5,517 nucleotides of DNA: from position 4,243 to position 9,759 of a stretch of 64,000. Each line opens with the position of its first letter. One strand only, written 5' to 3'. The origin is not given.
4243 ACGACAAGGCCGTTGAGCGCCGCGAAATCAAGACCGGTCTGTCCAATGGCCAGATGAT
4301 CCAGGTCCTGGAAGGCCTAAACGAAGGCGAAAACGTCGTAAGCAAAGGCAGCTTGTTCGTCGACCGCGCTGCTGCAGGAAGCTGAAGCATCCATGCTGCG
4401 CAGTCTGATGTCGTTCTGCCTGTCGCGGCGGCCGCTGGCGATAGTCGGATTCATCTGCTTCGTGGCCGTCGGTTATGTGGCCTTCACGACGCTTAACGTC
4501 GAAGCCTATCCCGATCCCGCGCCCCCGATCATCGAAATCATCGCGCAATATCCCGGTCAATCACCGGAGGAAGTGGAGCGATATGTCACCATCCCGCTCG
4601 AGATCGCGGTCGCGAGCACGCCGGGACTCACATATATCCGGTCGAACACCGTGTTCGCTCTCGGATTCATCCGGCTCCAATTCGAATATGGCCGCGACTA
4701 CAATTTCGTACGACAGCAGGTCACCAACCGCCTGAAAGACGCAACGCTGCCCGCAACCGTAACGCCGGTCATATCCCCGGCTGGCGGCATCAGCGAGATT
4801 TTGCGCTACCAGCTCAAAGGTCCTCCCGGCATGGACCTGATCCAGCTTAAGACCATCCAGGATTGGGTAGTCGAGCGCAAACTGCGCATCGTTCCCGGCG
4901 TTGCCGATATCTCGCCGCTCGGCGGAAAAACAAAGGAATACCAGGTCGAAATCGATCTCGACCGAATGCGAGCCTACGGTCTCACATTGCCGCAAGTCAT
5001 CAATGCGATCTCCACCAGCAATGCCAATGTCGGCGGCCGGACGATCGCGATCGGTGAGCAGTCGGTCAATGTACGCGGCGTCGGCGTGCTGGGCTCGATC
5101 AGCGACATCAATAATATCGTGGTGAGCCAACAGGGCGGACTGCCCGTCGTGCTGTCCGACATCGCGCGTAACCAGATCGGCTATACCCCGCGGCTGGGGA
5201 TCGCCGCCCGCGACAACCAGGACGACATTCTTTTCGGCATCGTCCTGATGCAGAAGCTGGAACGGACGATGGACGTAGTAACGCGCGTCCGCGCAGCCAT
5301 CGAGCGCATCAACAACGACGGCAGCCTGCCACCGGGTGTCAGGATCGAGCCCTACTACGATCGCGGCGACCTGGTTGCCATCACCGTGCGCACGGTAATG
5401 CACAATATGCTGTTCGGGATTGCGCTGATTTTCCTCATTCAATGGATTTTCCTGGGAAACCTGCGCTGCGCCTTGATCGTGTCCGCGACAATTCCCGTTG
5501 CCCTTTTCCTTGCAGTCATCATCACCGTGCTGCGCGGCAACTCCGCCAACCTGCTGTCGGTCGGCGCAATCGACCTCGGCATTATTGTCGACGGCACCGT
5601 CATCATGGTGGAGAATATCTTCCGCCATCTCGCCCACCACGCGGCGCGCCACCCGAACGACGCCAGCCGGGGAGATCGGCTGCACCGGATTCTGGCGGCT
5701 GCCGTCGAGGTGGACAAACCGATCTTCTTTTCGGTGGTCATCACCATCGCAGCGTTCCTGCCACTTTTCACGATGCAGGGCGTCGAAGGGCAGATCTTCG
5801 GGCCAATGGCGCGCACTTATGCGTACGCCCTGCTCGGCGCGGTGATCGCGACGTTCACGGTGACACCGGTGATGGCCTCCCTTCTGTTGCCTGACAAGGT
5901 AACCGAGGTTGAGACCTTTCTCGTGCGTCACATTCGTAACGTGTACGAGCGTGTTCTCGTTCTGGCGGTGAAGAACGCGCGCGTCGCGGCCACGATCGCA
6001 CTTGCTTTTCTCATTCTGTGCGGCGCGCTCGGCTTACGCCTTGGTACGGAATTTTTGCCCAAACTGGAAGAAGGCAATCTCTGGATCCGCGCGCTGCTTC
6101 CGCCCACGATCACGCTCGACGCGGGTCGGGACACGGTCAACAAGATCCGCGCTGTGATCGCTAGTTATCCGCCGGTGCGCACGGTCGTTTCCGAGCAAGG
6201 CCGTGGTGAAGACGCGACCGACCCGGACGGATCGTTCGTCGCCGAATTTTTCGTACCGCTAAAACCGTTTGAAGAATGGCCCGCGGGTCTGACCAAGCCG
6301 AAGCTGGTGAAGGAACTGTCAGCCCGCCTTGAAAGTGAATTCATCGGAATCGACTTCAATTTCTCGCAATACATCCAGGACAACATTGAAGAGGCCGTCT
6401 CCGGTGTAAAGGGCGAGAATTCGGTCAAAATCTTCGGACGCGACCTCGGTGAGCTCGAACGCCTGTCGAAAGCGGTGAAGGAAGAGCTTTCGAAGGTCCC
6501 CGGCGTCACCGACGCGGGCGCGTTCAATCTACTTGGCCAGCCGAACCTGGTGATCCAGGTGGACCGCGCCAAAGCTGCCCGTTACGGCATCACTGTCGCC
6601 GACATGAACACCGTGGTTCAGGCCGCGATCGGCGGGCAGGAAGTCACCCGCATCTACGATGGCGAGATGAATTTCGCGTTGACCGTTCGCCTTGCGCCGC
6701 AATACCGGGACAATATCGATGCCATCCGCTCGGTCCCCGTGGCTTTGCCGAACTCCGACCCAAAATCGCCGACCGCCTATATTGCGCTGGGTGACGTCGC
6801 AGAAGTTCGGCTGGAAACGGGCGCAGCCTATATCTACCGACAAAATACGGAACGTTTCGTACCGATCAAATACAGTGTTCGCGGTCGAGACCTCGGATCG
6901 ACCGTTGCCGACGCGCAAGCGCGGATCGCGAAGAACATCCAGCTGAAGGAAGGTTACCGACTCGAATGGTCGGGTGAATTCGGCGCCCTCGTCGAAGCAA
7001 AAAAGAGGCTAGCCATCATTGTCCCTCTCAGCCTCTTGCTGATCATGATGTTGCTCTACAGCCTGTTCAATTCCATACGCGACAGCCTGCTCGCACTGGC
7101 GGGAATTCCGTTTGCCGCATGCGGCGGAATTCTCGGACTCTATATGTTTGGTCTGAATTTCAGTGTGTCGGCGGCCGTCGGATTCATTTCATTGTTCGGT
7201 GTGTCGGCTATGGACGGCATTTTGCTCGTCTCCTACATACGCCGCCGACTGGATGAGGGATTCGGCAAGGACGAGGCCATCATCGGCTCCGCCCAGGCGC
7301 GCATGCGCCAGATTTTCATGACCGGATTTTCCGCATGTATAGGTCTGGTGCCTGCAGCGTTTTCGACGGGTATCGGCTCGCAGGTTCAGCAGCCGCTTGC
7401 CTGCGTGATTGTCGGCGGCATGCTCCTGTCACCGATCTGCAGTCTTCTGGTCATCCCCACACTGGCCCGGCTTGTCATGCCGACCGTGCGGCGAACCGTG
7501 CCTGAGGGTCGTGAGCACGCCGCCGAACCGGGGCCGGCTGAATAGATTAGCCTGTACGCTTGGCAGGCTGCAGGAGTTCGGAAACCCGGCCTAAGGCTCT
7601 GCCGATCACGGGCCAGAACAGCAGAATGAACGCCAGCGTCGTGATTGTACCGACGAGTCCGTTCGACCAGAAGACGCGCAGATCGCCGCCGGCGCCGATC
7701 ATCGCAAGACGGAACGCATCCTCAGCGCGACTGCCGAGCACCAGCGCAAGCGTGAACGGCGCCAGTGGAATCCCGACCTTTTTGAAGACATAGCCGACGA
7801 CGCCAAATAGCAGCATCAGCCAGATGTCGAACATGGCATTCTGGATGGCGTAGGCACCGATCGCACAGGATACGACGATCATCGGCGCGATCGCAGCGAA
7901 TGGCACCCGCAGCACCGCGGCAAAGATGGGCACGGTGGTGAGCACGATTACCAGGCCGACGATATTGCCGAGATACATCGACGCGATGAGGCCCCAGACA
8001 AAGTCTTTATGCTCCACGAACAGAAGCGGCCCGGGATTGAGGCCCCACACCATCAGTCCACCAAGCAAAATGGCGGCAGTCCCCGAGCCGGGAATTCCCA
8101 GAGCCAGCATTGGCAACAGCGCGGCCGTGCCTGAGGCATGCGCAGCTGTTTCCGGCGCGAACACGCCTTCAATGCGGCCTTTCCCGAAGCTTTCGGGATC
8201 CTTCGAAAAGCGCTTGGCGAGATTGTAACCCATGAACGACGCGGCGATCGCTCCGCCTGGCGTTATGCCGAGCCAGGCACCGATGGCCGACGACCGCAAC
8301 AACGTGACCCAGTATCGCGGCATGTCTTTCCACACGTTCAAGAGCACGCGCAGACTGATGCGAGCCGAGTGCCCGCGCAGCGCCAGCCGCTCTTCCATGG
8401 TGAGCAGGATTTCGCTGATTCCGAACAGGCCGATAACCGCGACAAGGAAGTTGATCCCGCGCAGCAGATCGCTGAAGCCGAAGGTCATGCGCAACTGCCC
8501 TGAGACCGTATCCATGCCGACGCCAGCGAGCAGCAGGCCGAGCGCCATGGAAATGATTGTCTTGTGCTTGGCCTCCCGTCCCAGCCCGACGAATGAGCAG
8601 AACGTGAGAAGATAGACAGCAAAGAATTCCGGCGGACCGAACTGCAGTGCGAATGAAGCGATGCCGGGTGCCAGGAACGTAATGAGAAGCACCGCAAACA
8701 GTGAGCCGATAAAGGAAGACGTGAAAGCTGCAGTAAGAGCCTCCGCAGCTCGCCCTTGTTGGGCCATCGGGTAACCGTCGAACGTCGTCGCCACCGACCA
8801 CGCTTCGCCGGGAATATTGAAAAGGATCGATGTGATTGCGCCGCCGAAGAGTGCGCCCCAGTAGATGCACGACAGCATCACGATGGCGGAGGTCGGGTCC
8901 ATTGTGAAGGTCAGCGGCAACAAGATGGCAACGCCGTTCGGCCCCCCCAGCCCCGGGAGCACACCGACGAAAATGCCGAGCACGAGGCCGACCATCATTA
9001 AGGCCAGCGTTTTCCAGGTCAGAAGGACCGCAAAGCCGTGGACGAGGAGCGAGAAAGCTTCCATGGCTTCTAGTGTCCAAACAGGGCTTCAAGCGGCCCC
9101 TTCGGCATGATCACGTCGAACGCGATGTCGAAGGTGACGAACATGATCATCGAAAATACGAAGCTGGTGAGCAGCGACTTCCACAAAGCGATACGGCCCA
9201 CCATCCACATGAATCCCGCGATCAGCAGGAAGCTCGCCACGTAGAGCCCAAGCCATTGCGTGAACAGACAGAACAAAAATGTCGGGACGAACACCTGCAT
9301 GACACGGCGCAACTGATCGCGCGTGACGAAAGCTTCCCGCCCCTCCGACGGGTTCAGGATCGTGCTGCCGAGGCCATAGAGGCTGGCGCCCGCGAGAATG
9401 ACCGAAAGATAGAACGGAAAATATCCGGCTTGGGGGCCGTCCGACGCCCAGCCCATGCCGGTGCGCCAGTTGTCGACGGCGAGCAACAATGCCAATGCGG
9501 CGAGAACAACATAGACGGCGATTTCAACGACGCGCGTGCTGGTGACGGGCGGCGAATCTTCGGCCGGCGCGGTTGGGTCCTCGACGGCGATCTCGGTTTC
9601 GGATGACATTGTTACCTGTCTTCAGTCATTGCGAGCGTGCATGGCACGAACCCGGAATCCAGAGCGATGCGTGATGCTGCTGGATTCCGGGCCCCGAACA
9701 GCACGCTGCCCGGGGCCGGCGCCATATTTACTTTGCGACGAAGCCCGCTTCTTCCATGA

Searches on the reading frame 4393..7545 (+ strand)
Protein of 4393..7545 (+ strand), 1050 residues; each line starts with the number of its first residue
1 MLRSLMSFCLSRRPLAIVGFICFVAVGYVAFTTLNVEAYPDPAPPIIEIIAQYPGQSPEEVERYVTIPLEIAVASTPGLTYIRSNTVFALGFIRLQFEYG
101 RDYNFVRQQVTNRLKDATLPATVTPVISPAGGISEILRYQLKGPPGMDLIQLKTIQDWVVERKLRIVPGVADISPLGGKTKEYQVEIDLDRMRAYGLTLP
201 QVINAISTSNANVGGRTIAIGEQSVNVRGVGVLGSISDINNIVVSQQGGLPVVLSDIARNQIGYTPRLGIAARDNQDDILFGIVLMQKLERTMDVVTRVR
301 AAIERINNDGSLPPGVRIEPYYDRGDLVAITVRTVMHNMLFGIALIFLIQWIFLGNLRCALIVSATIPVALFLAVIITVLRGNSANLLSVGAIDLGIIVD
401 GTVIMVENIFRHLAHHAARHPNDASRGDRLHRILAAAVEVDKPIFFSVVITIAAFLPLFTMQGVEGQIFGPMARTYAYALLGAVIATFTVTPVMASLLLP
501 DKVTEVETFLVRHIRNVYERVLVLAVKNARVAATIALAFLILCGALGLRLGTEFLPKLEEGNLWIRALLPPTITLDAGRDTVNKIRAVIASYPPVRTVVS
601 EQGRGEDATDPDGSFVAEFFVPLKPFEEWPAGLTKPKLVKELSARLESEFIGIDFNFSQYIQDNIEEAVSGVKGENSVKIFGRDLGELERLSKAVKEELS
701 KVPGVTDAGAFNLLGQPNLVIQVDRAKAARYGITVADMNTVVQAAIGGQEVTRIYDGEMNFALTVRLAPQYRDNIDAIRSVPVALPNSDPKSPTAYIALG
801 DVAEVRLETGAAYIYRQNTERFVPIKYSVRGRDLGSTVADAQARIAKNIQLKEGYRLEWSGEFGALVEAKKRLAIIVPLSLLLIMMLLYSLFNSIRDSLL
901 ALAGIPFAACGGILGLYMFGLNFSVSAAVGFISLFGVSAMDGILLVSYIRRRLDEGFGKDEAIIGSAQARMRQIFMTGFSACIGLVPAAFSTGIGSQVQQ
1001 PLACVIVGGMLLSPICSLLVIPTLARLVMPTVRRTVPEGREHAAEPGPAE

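Call 50: search_protein_families(library=ncbifam, proteins=[window:4393-7545:+], max_evalue=1e-10)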
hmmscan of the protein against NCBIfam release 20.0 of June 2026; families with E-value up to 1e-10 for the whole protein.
window:4393-7545:+ (1050 aa): 11 families
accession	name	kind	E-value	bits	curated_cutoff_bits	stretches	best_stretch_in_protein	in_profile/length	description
TIGR00914.1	2A0601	subfamily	1.1e-272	907.5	701.45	1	1-1030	1-1037/1051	CusA/CzcA family heavy metal efflux RND transporter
NF033617.1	RND_permease_2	subfamily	2.4e-136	456.2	1250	1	12-1027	6-1006/1009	multidrug efflux RND transporter permease subunit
NF000282.2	RND_permease_1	subfamily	1.1e-110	371.2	1250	1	8-1024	3-1023/1029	multidrug efflux RND transporter permease subunit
TIGR00915.1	2A0602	subfamily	2e-93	314.1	940.35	1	8-1032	4-1032/1050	efflux RND transporter permease subunit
NF007133.0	PRK09579.1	equivalog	4e-75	253.1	1763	1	12-1029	9-1003/1017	multidrug efflux RND transporter permease subunit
NF007905.0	PRK10614.1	equivalog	1.6e-74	251.2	1774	1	12-1034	9-1013/1025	multidrug efflux RND transporter permease subunit MdtC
NF007798.0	PRK10503.1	equivalog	5.6e-74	249.4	1584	1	13-1025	19-1019/1040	MdtB/MuxB family multidrug efflux RND transporter permease subunit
NF007842.1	PRK10555.1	equivalog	1.8e-68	231.3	1854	1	8-1037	4-1031/1036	multidrug efflux RND transporter permease AcrD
NF007131.0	PRK09577.1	equivalog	9e-68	228.9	1768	1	8-1030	4-1024/1045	multidrug efflux RND transporter permease subunit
NF011706.2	PRK15127.1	equivalog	6.3e-54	183.3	2150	1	8-1028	4-1029/1049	multidrug efflux RND transporter permease subunit AcrB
NF000037.1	RND_perm_OqxB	exception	1.9e-52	178.3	2200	2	8-502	6-502/1050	multidrug efflux RND transporter permease subunit OqxB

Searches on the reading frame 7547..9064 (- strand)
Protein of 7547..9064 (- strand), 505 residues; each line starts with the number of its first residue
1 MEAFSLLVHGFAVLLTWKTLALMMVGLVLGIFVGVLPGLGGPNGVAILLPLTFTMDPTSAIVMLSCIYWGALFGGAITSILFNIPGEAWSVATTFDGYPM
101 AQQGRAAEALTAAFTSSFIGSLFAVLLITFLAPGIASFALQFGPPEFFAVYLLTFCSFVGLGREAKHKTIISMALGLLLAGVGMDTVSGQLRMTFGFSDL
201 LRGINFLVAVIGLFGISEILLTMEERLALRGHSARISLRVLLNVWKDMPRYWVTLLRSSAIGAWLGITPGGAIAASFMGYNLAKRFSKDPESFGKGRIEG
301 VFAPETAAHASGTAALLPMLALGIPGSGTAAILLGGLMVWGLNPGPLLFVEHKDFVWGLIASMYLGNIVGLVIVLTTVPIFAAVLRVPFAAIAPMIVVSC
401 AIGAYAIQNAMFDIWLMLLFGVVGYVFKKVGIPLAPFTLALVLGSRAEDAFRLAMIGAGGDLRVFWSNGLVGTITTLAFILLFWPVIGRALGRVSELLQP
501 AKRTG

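Call 50: search_protein_families(library=ncbifam, proteins=[window:7547-9064:-], max_evalue=1e-10)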
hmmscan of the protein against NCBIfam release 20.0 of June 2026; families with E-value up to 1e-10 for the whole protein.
window:7547-9064:- (505 aa): 0 families

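Call 82: search_protein_families(library=pfam, proteins=[window:7547-9064:-], max_evalue=0.00001)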
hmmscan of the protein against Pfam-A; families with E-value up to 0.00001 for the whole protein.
window:7547-9064:- (505 aa): 1 family
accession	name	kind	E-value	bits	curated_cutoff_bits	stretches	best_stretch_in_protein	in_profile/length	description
PF01970.21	TctA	-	4.2e-150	500.5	28.9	1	20-438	1-422/423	Tripartite tricarboxylate transporter TctA family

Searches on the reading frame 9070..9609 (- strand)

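Call 50: search_protein_families(library=ncbifam, proteins=[window:9070-9609:-], max_evalue=1e-10)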
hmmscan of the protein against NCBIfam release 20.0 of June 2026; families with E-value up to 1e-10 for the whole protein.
window:9070-9609:- (179 aa): 0 families

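Call 82: search_protein_families(library=pfam, proteins=[window:9070-9609:-], max_evalue=0.00001)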
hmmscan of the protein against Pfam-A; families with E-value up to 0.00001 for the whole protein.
window:9070-9609:- (179 aa): 1 family
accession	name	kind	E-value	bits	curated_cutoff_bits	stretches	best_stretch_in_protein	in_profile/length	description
PF07331.16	TctB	-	1.3e-16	61.5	29.1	1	33-169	4-137/137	Tripartite tricarboxylate transporter TctB family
